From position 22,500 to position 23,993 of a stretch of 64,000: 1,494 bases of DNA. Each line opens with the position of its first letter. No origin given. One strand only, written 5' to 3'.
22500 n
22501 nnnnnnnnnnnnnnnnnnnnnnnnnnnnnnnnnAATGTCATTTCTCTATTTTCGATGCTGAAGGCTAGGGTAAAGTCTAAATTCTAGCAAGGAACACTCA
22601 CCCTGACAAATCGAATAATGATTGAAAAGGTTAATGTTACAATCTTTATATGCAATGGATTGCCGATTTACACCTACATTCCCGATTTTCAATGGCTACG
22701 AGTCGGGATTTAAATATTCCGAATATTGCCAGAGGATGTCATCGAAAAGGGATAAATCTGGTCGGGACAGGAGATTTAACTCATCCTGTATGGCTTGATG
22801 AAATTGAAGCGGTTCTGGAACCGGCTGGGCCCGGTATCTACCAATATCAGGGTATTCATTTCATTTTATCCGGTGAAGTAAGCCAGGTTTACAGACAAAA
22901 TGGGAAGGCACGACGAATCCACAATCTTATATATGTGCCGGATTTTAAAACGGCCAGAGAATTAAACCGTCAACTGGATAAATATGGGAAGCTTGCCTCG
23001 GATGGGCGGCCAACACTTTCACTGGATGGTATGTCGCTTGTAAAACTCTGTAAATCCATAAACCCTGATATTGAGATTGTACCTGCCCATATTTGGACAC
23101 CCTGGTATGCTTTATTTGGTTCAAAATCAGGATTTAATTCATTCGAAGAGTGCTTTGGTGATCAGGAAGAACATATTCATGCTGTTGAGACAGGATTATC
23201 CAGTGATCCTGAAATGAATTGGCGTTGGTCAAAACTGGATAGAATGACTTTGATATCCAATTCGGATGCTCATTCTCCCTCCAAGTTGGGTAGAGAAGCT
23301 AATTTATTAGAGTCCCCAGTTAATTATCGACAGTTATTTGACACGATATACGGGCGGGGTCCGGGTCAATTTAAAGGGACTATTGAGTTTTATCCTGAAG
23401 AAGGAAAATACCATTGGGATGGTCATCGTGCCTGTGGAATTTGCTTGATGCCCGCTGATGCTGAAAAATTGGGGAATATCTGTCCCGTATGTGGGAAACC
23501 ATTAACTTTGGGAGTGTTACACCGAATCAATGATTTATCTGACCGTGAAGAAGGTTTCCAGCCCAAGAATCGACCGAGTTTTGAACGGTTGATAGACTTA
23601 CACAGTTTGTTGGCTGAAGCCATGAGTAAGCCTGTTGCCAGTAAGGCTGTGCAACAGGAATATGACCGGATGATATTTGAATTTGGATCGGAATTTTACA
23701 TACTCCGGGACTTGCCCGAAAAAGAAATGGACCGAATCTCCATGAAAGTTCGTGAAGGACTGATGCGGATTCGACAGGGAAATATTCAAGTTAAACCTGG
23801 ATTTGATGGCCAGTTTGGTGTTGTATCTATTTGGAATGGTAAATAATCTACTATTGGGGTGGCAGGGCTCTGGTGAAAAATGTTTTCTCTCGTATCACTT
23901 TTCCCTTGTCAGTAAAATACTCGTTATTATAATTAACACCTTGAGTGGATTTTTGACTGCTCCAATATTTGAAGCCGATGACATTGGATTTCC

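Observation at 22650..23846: Bacterial homolog of the archaeal-type endonuclease Q (PHP domain plus Zn finger)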

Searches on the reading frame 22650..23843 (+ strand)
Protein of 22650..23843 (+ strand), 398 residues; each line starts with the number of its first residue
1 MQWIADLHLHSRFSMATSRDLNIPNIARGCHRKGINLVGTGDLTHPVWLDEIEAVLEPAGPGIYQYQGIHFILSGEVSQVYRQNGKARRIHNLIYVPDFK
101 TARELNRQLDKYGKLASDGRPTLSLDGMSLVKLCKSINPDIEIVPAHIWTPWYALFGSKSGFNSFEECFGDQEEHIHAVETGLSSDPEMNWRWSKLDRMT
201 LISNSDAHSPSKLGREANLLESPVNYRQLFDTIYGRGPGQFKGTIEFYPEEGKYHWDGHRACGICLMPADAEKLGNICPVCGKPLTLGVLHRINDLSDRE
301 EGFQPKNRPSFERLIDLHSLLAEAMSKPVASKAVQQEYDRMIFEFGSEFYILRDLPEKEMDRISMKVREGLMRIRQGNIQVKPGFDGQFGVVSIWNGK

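Call 3: search_protein_families(library=ncbifam, proteins=[window:22650-23843:+], max_evalue=0.01)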
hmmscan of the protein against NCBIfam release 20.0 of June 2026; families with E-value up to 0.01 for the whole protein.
window:22650-23843:+ (398 aa): 1 family
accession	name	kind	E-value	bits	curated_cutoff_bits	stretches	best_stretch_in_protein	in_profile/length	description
TIGR00375.1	TIGR00375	hypoth_equivalog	7.6e-53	180.2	326.6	1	5-390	2-372/374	TIGR00375 family protein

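Call 4: search_protein_families(library=pfam, proteins=[window:22650-23843:+], max_evalue=0.01)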
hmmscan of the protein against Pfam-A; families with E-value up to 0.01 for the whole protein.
window:22650-23843:+ (398 aa): 0 families

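Call 5: search_solved_structures(query=window:22650-23843:+, max_evalue=1, show_alignments=3)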
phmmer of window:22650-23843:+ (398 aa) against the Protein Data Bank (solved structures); distinct sequences matched with E-value up to 1: 5.
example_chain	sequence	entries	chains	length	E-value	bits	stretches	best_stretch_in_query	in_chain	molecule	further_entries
5zb8_A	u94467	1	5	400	1.1e-57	199.3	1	5-394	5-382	PfuEndoQ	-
7k31_A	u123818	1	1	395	5.3e-57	197.1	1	5-394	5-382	Endonuclease Q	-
7k30_A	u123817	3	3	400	5.5e-57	197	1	5-394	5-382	Endonuclease Q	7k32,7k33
4yxb_A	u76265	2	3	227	0.08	15.3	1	286-388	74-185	Flagellar motor switch protein FliM,Flagellar motor switch protein FliN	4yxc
8y6v_K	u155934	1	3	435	0.78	12.1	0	107-184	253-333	gp93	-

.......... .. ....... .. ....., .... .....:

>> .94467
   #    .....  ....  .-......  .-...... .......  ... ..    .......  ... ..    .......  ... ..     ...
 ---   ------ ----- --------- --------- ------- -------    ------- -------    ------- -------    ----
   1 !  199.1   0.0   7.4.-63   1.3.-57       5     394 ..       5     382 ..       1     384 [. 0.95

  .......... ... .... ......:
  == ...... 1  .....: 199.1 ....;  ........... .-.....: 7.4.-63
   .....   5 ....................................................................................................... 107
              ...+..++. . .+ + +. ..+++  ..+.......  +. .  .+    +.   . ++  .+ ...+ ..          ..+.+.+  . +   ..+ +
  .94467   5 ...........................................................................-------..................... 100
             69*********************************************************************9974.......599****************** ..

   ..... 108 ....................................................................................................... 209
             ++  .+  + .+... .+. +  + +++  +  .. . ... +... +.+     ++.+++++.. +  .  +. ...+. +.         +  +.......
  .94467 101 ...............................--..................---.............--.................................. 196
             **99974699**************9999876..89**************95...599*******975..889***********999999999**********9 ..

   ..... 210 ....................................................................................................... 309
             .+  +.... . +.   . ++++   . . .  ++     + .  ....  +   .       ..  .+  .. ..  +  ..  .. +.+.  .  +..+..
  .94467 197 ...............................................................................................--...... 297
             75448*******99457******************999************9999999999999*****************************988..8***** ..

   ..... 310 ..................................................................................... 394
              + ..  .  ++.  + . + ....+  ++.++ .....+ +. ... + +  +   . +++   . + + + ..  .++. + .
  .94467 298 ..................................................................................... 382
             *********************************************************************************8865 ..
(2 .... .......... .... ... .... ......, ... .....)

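Call 6: find_homologous_proteins(query=window:22650-23843:+, max_evalue=0.00001)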
Query window:22650-23843:+ (398 aa): 8000 proteins with E <= 0.00001 among 8000 candidates; the best 120 are listed.
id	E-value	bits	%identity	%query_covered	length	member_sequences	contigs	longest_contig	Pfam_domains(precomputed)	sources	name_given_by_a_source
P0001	1.4e-272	922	98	100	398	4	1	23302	PF27218.1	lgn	-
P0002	1.1e-174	600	-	-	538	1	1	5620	PF13263.13,PF27218.1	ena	-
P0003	3.9e-155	535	58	98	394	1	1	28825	PF27218.1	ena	-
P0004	1.3e-151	524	53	99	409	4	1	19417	PF27218.1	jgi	jgi:uncharacterized protein (TIGR00375 family)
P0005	1.8e-146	507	53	99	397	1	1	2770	PF27218.1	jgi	jgi:uncharacterized protein (TIGR00375 family)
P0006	3.3e-144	499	54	99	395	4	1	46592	PF27218.1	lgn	-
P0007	6.3e-144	498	53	99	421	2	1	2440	PF27218.1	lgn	-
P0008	1.1e-141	491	52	99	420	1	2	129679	PF27218.1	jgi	-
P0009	2.3e-141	490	52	99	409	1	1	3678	PF27218.1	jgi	jgi:uncharacterized protein (TIGR00375 family)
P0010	7.9e-140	485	53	99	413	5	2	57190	PF27218.1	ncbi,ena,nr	ncbi:MAG: DNA helicase UvrD [Acidobacteria bacterium]|nr:DNA helicase UvrD [Acidobacteriota bacteriu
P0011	1.2e-139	484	52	99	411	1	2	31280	PF27218.1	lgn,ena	-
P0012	3.6e-139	483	50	99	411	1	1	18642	PF27218.1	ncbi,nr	ncbi:endonuclease Q family protein [Omnitrophica bacterium]|nr:endonuclease Q family protein [Candid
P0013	8.0e-139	481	51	99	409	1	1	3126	PF27218.1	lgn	-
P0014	8.4e-139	481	50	99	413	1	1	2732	PF27218.1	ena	-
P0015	3.1e-138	480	52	99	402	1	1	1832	PF27218.1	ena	-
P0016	3.1e-138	480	49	99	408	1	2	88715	PF27218.1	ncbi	-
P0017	3.1e-138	480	53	99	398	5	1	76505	PF27218.1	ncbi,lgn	-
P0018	4.1e-138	479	53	98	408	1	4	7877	PF27218.1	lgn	-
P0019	4.3e-138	479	53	100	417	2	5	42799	PF27218.1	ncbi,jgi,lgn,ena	-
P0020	9.1e-138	478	50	99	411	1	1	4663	PF27218.1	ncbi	-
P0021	9.6e-138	478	50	99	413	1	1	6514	PF27218.1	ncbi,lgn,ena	-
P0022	1.4e-137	477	50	100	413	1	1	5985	PF27218.1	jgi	-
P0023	2.4e-137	477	53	98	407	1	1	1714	PF27218.1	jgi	jgi:uncharacterized protein (TIGR00375 family)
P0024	3.0e-137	476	52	99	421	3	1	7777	PF27218.1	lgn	-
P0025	4.4e-137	476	52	98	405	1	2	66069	PF27218.1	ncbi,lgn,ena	-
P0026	7.6e-137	475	50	100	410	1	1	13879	PF27218.1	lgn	-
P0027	9.2e-137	475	51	100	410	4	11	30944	PF27218.1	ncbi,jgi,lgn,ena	-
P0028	9.5e-137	475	52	98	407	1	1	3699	PF27218.1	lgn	-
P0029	1.0e-136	475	53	98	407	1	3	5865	PF27218.1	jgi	jgi:uncharacterized protein (TIGR00375 family)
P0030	1.6e-136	474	50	99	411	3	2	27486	PF27218.1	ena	-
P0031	1.6e-136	474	49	100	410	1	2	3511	PF27218.1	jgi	-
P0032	2.4e-136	473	53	98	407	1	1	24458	PF27218.1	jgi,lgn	jgi:uncharacterized protein (TIGR00375 family)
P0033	2.4e-136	473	53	98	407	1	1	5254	PF27218.1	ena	-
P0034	3.1e-136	473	49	100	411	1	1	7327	PF27218.1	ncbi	ncbi:MAG: endonuclease Q family protein [Candidatus Omnitrophota bacterium]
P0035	3.2e-136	473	48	100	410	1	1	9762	PF27218.1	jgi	-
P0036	3.2e-136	473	53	98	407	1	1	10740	PF27218.1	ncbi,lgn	-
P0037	3.4e-136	473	53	98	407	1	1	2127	PF27218.1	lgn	-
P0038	4.2e-136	473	49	99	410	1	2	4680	PF27218.1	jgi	jgi:uncharacterized protein (TIGR00375 family)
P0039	4.4e-136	472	48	99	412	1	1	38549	PF27218.1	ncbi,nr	ncbi:MAG: endonuclease Q family protein [Candidatus Aerophobetes bacterium]|nr:endonuclease Q family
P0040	4.6e-136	472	52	98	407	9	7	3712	PF27218.1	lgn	-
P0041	4.7e-136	472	51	98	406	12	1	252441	PF27218.1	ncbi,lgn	-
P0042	5.0e-136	472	53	98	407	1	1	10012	PF27218.1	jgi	jgi:uncharacterized protein (TIGR00375 family)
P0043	5.6e-136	472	49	98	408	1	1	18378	PF27218.1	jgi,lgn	jgi:uncharacterized protein (TIGR00375 family)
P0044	6.0e-136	472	48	99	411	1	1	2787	PF27218.1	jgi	-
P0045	6.1e-136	472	50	100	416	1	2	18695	PF27218.1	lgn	-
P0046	6.4e-136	472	51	99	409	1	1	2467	PF13263.13,PF27218.1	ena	-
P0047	7.6e-136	472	49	99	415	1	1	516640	PF27218.1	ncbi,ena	-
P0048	7.9e-136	472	52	100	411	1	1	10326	PF27218.1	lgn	-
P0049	8.1e-136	472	50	99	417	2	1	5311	PF27218.1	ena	-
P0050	8.1e-136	472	48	99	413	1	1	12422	PF27218.1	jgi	-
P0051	8.1e-136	472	48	99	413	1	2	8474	PF27218.1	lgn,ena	-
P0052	8.2e-136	472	49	99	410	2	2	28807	PF27218.1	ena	-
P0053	8.3e-136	472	49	98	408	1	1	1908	PF27218.1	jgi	-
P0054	1.1e-135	471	49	99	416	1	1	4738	PF27218.1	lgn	-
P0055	1.1e-135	471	48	100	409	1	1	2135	PF27218.1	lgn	-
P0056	1.2e-135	471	51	99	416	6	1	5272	PF27218.1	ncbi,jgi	-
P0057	1.3e-135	471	48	99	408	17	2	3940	PF27218.1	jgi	-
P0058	1.4e-135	471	51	98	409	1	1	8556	PF27218.1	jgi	-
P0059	1.5e-135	471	51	100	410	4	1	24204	PF27218.1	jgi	-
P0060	1.5e-135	471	50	99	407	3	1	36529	PF27218.1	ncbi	ncbi:MAG: endonuclease Q family protein [Dictyoglomaceae bacterium]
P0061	1.6e-135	471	53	98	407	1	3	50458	PF27218.1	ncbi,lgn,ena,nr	ncbi:DNA helicase UvrD [candidate division WOR-3 bacterium]|nr:DNA helicase UvrD [candidate division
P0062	1.7e-135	471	50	98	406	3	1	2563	PF27218.1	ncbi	-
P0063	1.7e-135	470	51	98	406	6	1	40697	PF27218.1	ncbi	-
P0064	1.8e-135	470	53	98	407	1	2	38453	PF27218.1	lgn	-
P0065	1.9e-135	470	49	98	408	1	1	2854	PF27218.1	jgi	-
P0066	2.0e-135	470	51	100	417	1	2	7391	PF27218.1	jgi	jgi:uncharacterized protein (TIGR00375 family)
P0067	2.7e-135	470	48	100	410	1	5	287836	PF27218.1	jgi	-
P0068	3.1e-135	470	52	98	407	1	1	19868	PF27218.1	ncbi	ncbi:MAG: endonuclease Q family protein [bacterium]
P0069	3.3e-135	470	49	99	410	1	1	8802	PF27218.1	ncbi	-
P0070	3.8e-135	469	51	100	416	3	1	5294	PF27218.1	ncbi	-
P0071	3.9e-135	469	49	99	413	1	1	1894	PF27218.1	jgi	jgi:uncharacterized protein (TIGR00375 family)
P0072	4.0e-135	469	49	99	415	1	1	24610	PF13263.13,PF27218.1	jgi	jgi:uncharacterized protein (TIGR00375 family)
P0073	4.6e-135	469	53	99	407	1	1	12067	PF27218.1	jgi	jgi:uncharacterized protein (TIGR00375 family)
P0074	4.8e-135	469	51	99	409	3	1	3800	PF27218.1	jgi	jgi:uncharacterized protein (TIGR00375 family)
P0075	4.9e-135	469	51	99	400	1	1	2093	PF27218.1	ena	-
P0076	5.3e-135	469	51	100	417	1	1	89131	PF27218.1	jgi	jgi:uncharacterized protein (TIGR00375 family)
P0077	7.6e-135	468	52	98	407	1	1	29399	PF27218.1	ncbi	-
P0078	8.7e-135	468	50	99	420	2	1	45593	PF27218.1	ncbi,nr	ncbi:MAG: DNA helicase UvrD [Deltaproteobacteria bacterium]|nr:DNA helicase UvrD [Deltaproteobacteri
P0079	9.6e-135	468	51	98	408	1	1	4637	PF27218.1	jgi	jgi:uncharacterized protein (TIGR00375 family)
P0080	1.0e-134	468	50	99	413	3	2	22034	PF27218.1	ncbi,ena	-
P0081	1.2e-134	468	50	100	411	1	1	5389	PF27218.1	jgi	jgi:uncharacterized protein (TIGR00375 family)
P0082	1.3e-134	468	49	99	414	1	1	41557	PF27218.1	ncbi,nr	ncbi:MAG: DNA helicase UvrD [Candidatus Omnitrophica bacterium]|nr:DNA helicase UvrD [Candidatus Omn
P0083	1.4e-134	468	48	99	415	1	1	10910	PF27218.1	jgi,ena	-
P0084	1.4e-134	467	51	99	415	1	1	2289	PF27218.1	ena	-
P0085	1.4e-134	467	51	99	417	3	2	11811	PF27218.1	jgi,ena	-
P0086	1.7e-134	467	50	99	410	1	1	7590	PF27218.1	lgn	-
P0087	1.7e-134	467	50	100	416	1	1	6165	PF27218.1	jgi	jgi:uncharacterized protein (TIGR00375 family)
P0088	1.8e-134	467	48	100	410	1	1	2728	PF27218.1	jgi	-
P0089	1.8e-134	467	52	99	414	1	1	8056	PF27218.1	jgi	jgi:uncharacterized protein (TIGR00375 family)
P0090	2.0e-134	467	51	99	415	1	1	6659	PF27218.1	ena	-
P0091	2.0e-134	467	49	98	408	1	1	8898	PF27218.1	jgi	-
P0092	2.3e-134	467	48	99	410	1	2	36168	PF27218.1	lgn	-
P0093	3.1e-134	466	51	98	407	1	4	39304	PF27218.1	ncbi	ncbi:MAG: endonuclease Q family protein [bacterium]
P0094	3.3e-134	466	50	99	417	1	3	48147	PF27218.1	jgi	jgi:uncharacterized protein (TIGR00375 family)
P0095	3.6e-134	466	49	99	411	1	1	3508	PF27218.1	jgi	-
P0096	3.7e-134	466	48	100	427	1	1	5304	PF27218.1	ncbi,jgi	jgi:uncharacterized protein (TIGR00375 family)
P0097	3.8e-134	466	48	99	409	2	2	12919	PF27218.1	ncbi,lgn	-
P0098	4.0e-134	466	47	99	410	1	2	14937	PF27218.1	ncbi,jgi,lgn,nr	ncbi:MAG: DNA helicase UvrD [Candidatus Omnitrophica bacterium]|nr:DNA helicase UvrD [Candidatus Omn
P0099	4.4e-134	466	50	99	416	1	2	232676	PF27218.1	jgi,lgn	-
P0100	4.4e-134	466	52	98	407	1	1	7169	PF27218.1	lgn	-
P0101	4.4e-134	466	52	98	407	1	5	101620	PF27218.1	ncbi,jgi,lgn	-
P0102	4.4e-134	466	47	100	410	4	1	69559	PF27218.1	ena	-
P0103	4.6e-134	466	49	100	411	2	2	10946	PF27218.1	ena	-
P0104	4.8e-134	466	51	100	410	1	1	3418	PF27218.1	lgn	-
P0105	5.0e-134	466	51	98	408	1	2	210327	PF27218.1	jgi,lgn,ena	-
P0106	5.6e-134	466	48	99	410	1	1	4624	PF27218.1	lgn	-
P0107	5.8e-134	465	51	100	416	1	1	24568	PF27218.1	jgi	jgi:uncharacterized protein (TIGR00375 family)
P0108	6.5e-134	465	52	98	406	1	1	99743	PF27218.1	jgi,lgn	-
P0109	6.7e-134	465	49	100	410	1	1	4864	PF27218.1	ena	-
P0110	6.7e-134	465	50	100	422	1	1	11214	PF27218.1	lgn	-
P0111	6.9e-134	465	52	98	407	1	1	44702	PF27218.1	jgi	-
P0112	7.9e-134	465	50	100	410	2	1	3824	PF27218.1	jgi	-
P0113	7.9e-134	465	48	99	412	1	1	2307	PF27218.1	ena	-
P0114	8.6e-134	465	48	99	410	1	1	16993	PF13263.13,PF27218.1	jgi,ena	-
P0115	8.7e-134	465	50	99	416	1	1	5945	PF27218.1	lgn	-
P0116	9.6e-134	465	52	98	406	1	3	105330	PF27218.1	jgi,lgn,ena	-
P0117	1.0e-133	465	49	100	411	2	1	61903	PF27218.1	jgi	-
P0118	1.0e-133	465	52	98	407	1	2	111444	PF27218.1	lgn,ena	-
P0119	1.0e-133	465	49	98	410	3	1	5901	PF27218.1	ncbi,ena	-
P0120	1.0e-133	465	50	99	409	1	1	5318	PF27218.1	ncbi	-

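Call 9: find_related_loci(query=window:22650-23843:+, collection=genome_contigs, flank=10000)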
Query window:22650-23843:+ (398 aa) in genome_contigs; peptide patterns used: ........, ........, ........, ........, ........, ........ (x = any residue, [..] = any of these).
253 stretches matched a pattern; 216 encode a relative of the query (tblastn E <= 1e-3); the best 80 are kept; 80 distinct loci.
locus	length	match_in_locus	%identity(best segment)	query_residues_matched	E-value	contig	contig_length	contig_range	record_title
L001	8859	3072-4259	53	1-395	6e-146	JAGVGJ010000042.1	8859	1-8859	MAG: Candidatus Omnitrophota bacterium isolate DeMMO2_5 c_000000108165, whole genome shotgun sequence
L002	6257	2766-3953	51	2-396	2e-142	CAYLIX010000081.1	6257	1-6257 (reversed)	MAG TPA_asm: uncultured Planctomycetia bacterium isolate SRP077602_co2_141 genome assembly, contig: NODE_18556_length_62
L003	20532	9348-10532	49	1-394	4e-139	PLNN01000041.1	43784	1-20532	MAG: Candidatus Omnitrophota bacterium isolate fen_1320 73.20120800_E1X.39_contig_12502, whole genome shotgun sequence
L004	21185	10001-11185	49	1-394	2e-138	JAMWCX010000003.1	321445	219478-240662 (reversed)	MAG: Candidatus Omnitrophota bacterium isolate QZM4_2.bins.201.Tibet NODE_40_length_321445_cov_5.037844, whole genome sh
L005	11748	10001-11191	48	3-398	3e-137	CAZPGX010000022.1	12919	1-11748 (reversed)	MAG TPA_asm: uncultured Planctomycetia bacterium isolate binchicken_co89_438 genome assembly, contig: NODE_9331_length_1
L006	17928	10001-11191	48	1-396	4e-137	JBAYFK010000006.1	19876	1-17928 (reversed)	MAG: Candidatus Omnitrophota bacterium isolate SO_2016_GW1_1 scaffold04672_OW334_2016, whole genome shotgun sequence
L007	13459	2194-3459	47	1-398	8e-137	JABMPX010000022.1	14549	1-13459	MAG: Parcubacteria group bacterium isolate bin.79 k141_6603162, whole genome shotgun sequence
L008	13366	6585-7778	47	1-397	8e-137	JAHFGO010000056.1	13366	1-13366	MAG: Candidatus Omnitrophota bacterium isolate nzgw317 NODE_1646_length_13367_cov_2.946097, whole genome shotgun sequenc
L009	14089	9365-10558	49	1-393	3e-136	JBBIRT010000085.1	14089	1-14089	MAG: Deltaproteobacteria bacterium isolate SLS170214_bin_356 NODE_4551_length_14089_cov_4.554368, whole genome shotgun s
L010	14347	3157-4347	49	1-396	5e-136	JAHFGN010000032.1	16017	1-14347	MAG: Candidatus Omnitrophota bacterium isolate nzgw316 NODE_2937_length_16018_cov_3.657420, whole genome shotgun sequenc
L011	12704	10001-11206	48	1-398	6e-136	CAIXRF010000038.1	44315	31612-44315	uncultured Candidatus Micrarchaeota archaeon isolate AlinenSediments_bin-2344 genome assembly, contig: bin-2344:038/138,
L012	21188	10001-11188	51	1-394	1e-135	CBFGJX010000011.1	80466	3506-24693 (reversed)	MAG: candidate division WOR-3 bacterium isolate SZTDM_202207_bins_46.1 genome assembly, contig: NODE_11_length_80466_cov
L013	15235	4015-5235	48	1-395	2e-135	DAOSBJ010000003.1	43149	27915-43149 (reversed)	MAG TPA_asm: Candidatus Paceibacterota bacterium isolate AMR_MDS_1886 NODE_669_length_43149_cov_12.618671, whole genome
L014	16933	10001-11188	47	1-395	9e-136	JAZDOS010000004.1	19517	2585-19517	MAG: Candidatus Omnitrophota bacterium isolate MEGAHIT-group-0.790 k141_12813873, whole genome shotgun sequence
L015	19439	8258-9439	48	3-395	6e-135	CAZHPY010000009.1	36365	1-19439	MAG TPA_asm: uncultured Planctomycetia bacterium isolate binchicken_co220_179 genome assembly, contig: NODE_636_length_3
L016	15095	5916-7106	48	1-395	9e-136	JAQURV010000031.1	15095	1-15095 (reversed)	MAG: Candidatus Omnitrophota bacterium isolate STD1_81 NODE_9742_length_15095_cov_2.824025_Sandtown_D1, whole genome sho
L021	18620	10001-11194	48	3-398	1e-133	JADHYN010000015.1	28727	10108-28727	MAG: Candidatus Omnitrophota bacterium isolate BS750m-G80 BS-750m-C2018, whole genome shotgun sequence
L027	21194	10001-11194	47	1-396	8e-133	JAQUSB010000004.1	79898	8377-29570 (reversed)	MAG: Candidatus Omnitrophota bacterium isolate STD1_87 NODE_605_length_79898_cov_4.535483_Sandtown_D1, whole genome shot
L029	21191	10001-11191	47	1-396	9e-132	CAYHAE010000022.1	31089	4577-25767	MAG TPA_asm: uncultured Planctomycetia bacterium isolate ERP119294_co1_439 genome assembly, contig: NODE_1598_length_310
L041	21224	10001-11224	48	4-396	3e-128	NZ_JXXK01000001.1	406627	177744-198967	Ruthenibacterium lactatiformans strain 585-1 contig00001, whole genome shotgun sequence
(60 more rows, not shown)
